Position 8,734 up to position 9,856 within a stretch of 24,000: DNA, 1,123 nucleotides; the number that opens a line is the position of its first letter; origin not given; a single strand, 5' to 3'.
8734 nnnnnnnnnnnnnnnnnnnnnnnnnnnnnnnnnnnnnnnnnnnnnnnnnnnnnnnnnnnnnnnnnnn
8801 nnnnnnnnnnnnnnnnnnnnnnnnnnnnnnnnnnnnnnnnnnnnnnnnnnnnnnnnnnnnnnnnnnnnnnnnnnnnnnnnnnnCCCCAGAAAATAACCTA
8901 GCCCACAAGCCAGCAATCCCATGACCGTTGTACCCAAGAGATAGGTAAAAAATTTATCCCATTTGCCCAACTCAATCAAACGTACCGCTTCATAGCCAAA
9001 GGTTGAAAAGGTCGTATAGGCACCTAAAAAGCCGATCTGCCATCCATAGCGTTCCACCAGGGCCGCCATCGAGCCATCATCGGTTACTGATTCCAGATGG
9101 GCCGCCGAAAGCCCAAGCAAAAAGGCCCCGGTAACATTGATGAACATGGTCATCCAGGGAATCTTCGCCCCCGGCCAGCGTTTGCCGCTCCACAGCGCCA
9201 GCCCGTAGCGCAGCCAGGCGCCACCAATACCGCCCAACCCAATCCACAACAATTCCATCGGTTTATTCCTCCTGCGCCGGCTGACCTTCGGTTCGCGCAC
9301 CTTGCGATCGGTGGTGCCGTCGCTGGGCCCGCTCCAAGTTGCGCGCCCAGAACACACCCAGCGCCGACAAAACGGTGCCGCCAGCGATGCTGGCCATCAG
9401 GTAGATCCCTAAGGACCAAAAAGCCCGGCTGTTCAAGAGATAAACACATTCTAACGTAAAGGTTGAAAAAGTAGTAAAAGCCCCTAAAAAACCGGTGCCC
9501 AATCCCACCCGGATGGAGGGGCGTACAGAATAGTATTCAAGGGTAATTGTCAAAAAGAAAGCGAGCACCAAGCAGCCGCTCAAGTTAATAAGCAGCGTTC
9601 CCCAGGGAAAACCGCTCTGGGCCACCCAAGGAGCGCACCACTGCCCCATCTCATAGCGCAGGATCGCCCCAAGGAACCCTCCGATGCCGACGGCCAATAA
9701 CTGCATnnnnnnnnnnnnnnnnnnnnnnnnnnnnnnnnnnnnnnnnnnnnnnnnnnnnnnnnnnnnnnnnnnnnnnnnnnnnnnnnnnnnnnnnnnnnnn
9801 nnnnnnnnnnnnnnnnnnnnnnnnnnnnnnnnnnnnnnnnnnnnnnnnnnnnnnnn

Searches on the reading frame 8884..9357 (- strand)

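Call 16: search_protein_families(library=pfam, proteins=[window:8884-9357:-], max_evalue=0.001)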
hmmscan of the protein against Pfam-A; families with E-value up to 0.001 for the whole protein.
window:8884-9357:- (158 aa): 1 family
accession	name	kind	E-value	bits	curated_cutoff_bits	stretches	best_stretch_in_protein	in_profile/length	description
PF02537.21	CRCB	-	4.4e-24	85.2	32.9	1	37-155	1-103/103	CrcB-like protein, Camphor Resistance (CrcB)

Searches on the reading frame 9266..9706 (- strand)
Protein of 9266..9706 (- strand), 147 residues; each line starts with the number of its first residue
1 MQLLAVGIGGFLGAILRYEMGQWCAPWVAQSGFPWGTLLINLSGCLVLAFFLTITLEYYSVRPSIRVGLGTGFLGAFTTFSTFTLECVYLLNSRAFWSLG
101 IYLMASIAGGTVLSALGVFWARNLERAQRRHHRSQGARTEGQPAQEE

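Call 16: search_protein_families(library=pfam, proteins=[window:9266-9706:-], max_evalue=0.001)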
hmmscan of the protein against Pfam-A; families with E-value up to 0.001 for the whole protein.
window:9266-9706:- (147 aa): 1 family
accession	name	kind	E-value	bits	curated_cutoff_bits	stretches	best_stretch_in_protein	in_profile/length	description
PF02537.21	CRCB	-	5e-26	91.5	32.9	1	4-118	1-103/103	CrcB-like protein, Camphor Resistance (CrcB)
